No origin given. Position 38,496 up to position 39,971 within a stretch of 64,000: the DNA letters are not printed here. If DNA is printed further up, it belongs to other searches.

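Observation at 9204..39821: Fatty-acyl-primed, four-protein colinear PKS line with no ER and no in-line release domain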

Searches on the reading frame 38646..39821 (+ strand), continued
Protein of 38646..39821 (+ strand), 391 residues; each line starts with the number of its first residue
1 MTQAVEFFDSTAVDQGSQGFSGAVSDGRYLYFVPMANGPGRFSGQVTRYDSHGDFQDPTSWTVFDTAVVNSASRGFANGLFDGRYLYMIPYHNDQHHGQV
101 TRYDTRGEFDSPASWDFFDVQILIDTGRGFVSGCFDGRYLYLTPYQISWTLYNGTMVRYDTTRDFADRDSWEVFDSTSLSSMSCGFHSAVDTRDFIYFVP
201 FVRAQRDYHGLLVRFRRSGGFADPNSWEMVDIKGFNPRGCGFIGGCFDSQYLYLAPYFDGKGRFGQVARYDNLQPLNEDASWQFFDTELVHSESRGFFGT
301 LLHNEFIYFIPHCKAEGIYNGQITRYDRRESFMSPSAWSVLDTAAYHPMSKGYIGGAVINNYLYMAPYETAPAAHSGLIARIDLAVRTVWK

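Call 51: fold_search(model_id=the predicted structure, library=pdb)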
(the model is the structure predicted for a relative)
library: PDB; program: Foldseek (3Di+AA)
matches with E <= 10: 1104; with E <= 0.001: 599
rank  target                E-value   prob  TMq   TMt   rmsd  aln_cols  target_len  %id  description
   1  8pjv                  4.2e-12  1.00  0.52  0.67   5.1       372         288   15  Crystal structure of the computationally designed SAKe6DR protein (released 2024-07-10)
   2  7on7_A                1.4e-11  1.00  0.51  0.69   5.1       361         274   16  Crystal structure of the computationally designed SAKe6BE-L2 protein (released 2022-12-14)
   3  8pjr                  2.0e-11  1.00  0.51  0.69   4.7       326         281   16  Crystal structure of the SAKe6AC-LB protein (released 2024-07-10)
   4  7xm2                  2.8e-11  1.00  0.48  0.65   5.0       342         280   15  Crystal structure of Keap1 Kelch domain (residues 322-609) in complex with NXPZ-2 (released 2022-07-06)
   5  8pjz_B                2.8e-11  1.00  0.49  0.65   5.4       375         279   13  Crystal structure of the computationally designed SAKe6EEtal protein (released 2024-07-10)
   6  2vpj                  2.9e-11  1.00  0.54  0.70   4.3       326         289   16  Crystal structure of the Kelch domain of human KLHL12 (released 2008-03-18)
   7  4xmb                  3.3e-11  1.00  0.47  0.62   5.1       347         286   15  Crystal structure of 2,2'-(naphthalene-1,4-diylbis(((4-methoxyphenyl)sulfonyl)azanediyl))diacetamide bound to human Keap (released 2015-09-30)
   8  7onc                  3.9e-11  1.00  0.50  0.68   4.2       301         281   17  Crystal structure of the computationally designed SAKe6BE protein (released 2022-12-14)
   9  9qdu_A                3.9e-11  1.00  0.50  0.65   4.6       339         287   15  KEAP1 complexed to cyclic peptide 30 (released 2026-03-18)
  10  8pjt_B                4.3e-11  1.00  0.50  0.63   5.1       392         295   15  Crystal structure of the computationally designed SAKe6DEref protein (released 2024-07-10)
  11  6uf0_A                4.3e-11  1.00  0.46  0.61   4.9       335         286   16  Crystal structure of N-(4-((4-methoxy-N-(2,2,2-trifluoroethyl)phenyl)sulfonamido)isoquinolin-1-yl)-N-((4-methoxyphenyl (released 2019-12-18)
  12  7opu                  4.6e-11  1.00  0.52  0.69   4.9       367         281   16  Self-assembled crystal structure of the computationally designed SAKe6BE-3HH protein (released 2022-12-14)
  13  8pjt_D                5.7e-11  1.00  0.52  0.67   5.0       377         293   16  Crystal structure of the computationally designed SAKe6DEref protein (released 2024-07-10)
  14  7c5e                  5.7e-11  1.00  0.49  0.62   5.7       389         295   14  Crystal structure of Keap1 in complex with fumarate (FUM) (released 2020-08-05)
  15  4in4_B                6.0e-11  1.00  0.48  0.63   4.8       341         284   14  Crystal structure of cpd 15 bound to Keap1 Kelch domain (released 2013-05-15)
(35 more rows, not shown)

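Call 57: find_encoding_contigs(protein=P0317, flank=10000, max_places=3)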
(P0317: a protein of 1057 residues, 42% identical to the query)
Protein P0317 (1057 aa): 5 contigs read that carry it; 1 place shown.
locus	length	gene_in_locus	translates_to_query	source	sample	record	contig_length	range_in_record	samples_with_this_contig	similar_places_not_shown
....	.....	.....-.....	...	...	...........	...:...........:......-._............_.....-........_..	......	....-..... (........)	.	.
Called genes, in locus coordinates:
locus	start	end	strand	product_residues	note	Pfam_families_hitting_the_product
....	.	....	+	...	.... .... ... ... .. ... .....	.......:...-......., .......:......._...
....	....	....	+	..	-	-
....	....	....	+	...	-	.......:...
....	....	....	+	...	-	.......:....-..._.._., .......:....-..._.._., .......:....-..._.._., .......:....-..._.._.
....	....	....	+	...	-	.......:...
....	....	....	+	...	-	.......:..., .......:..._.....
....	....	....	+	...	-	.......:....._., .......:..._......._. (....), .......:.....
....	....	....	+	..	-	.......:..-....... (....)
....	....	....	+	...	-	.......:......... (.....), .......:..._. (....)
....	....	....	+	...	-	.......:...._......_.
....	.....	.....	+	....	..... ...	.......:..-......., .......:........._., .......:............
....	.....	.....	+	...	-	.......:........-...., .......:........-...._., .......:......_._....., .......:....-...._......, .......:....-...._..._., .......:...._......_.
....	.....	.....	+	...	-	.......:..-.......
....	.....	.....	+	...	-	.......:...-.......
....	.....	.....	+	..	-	-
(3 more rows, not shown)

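Call 68: list_cluster_members(proteins=[P0001, P0121, P0122, P0123])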
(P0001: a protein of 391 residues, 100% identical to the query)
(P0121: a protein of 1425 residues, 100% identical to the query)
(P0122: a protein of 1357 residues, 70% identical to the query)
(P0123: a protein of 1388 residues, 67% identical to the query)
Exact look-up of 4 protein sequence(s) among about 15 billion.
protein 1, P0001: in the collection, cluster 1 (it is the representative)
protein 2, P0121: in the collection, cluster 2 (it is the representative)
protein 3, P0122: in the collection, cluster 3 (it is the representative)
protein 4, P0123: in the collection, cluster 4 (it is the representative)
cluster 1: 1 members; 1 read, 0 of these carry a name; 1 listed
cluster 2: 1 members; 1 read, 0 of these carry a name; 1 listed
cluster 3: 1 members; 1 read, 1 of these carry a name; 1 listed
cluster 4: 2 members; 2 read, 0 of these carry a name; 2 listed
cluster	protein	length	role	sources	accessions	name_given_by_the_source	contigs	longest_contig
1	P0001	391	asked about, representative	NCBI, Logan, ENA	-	-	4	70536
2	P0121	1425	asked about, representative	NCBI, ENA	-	-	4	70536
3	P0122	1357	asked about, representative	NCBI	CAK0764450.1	Acyltransferase domain-containing protein [Gammaproteobacteria bacterium]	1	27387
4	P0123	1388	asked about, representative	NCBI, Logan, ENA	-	-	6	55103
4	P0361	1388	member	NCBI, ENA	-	-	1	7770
